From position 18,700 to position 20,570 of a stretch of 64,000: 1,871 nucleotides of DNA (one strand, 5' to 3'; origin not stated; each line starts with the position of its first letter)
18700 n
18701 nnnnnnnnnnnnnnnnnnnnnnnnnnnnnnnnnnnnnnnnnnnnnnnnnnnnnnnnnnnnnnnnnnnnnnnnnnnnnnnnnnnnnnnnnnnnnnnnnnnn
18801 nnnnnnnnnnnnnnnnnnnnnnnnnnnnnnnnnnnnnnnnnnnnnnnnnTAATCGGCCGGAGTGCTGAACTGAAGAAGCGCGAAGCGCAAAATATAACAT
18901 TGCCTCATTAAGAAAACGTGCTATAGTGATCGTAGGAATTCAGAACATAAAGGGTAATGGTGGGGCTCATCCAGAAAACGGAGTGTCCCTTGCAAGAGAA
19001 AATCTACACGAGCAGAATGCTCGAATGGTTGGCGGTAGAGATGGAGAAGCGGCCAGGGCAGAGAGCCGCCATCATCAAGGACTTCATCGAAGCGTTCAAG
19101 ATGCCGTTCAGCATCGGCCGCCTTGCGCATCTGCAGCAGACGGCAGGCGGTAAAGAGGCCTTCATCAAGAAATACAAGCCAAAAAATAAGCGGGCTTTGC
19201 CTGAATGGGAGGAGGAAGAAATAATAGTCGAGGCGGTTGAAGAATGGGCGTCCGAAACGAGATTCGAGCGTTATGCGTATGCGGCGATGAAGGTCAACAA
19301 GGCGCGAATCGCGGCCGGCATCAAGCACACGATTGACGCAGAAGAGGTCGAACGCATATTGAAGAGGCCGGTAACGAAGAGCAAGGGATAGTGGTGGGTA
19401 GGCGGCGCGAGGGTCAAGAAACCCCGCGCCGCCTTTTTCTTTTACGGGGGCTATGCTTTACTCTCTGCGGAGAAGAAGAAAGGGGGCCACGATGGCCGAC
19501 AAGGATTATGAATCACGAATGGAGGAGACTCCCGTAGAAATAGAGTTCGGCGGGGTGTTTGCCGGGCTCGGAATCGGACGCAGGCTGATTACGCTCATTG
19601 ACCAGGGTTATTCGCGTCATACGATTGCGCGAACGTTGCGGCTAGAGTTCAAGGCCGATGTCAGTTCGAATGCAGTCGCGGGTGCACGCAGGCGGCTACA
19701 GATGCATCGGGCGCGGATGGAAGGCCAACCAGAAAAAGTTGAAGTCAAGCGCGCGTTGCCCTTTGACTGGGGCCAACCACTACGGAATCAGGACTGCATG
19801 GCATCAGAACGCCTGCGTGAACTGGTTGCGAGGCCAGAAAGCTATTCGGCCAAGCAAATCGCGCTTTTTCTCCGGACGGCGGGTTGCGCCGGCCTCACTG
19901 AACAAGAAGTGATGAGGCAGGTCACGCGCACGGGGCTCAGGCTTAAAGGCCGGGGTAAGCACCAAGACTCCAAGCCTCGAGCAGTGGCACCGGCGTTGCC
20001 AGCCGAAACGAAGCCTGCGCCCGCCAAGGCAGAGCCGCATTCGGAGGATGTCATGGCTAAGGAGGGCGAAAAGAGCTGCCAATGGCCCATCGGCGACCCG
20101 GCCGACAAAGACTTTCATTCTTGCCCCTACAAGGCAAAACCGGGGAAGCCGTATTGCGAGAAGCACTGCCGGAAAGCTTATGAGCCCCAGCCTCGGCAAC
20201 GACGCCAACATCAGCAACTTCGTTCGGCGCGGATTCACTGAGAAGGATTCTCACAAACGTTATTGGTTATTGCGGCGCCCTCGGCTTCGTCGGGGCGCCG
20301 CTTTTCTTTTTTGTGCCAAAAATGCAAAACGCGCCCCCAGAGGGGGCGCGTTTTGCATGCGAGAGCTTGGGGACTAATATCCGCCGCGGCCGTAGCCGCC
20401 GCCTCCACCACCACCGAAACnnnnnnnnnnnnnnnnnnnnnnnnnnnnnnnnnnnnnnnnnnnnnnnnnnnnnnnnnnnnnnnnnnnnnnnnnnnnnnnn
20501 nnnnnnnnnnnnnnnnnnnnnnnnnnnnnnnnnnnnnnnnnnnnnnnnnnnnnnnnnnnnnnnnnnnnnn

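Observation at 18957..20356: GcrA-like cell-cycle-regulator homologue in a non-alphaproteobacterial (CPR-like) context, with its own SD and terminator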

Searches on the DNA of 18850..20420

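Call 100: search_rna_families(source=window, start=18850, end=20420, threshold=evalue, max_evalue=1)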
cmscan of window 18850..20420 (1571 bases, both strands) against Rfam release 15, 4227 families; matches with E-value up to 1: 3.
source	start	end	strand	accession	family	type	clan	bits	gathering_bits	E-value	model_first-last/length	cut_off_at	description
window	20318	20416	-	RF01772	rnk_pseudo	Cis-reg; leader;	-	30.4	55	0.0094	1-108/108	no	Pseudomonas rnk leader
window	20269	20357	+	RF02450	ncr1175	Gene; sRNA;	-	21.5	60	0.49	1-110/110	no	Bacillus sRNA ncr1175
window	20223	20307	+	RF01395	isrL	Gene; sRNA;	-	16.4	35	0.051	1-345/345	no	isrL Hfq binding RNA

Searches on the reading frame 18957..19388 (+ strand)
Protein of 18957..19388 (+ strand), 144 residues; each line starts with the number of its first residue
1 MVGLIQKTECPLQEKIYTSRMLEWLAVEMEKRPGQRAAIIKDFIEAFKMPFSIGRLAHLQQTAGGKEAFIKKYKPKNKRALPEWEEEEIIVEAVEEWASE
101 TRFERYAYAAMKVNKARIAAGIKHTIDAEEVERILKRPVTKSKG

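Call 3: search_protein_families(library=pfam, proteins=[window:18957-19388:+], max_evalue=1)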
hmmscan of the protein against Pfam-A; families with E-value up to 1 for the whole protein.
window:18957-19388:+ (144 aa): 0 families

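Call 4: search_protein_families(library=ncbifam, proteins=[window:18957-19388:+], max_evalue=1)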
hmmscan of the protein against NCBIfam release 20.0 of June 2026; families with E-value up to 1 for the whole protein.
window:18957-19388:+ (144 aa): 0 families

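Call 5: search_protein_families(library=phrogs, proteins=[window:18957-19388:+], max_evalue=1)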
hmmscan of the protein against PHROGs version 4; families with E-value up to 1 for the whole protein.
window:18957-19388:+ (144 aa): 0 families

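Call 49: find_related_loci(query=A1, collection=metagenome_contigs, flank=6000)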
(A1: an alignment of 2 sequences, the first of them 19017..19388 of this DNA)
Query A1 (124 aa) in metagenome_contigs; peptide patterns used: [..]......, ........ (x = any residue, [..] = any of these).
600 stretches matched a pattern, but none encodes a relative of the query by tblastn (E <= 1e-3).

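Call 83: predict_structure(protein=window:19017-19388:+)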
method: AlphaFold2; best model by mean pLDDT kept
length: 124 residues; sequences in the alignment: 1
mean_pLDDT: 47.4   pTM: 0.30
mean pLDDT of the five models: 47.4, 46.1, 43.2, 41.9, 40.6
residues with pLDDT >= 90: 0; 70-90: 4; 50-70: 32; < 50: 88
segments of 3 or more residues with pLDDT < 50: 28-80, 82-87, 99-102, 104-124
pLDDT, mean of each block of 10 residues (from residue 1): 58 65 53 43 46 42 38 41 48 50 45 43 35
secondary structure, 60 per line:
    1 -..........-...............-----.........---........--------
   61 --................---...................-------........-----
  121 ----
elements in order: H2-11 H13-27 H33-41 H45-52 H63-78 H82-100 H108-115

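Call 85: search_protein_families(library=padloc, proteins=[window:19017-19388:+], max_evalue=1)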
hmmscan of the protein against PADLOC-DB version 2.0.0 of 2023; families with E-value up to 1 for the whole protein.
window:19017-19388:+ (124 aa): 0 families

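Call 86: search_solved_structures(query=window:19017-19388:+, max_evalue=10)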
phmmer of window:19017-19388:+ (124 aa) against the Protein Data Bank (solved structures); distinct sequences matched with E-value up to 10: 0.

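Call 87: search_dna_similar(query=window:19017-19388:+, collection=phages, mode=protein, max_evalue=1, max_rows=10)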
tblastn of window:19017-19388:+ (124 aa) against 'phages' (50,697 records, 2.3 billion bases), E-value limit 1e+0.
No match.

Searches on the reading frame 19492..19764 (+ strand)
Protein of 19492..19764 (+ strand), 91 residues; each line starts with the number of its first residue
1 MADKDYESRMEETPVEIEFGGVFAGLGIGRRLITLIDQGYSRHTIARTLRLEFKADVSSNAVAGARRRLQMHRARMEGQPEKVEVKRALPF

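Call 35: search_protein_families(library=pfam, proteins=[window:19492-19764:+], max_evalue=0.1)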
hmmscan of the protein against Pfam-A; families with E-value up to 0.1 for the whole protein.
seq(91 aa): 2 families
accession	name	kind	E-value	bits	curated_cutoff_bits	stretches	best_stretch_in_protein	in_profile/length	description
PF07750.17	GcrA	-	0.051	14.4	26.9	1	34-81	13-55/155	GcrA cell cycle regulator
PF02796.21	HTH_7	-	0.087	13.4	23.8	0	31-48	13-30/45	Helix-turn-helix domain of resolvase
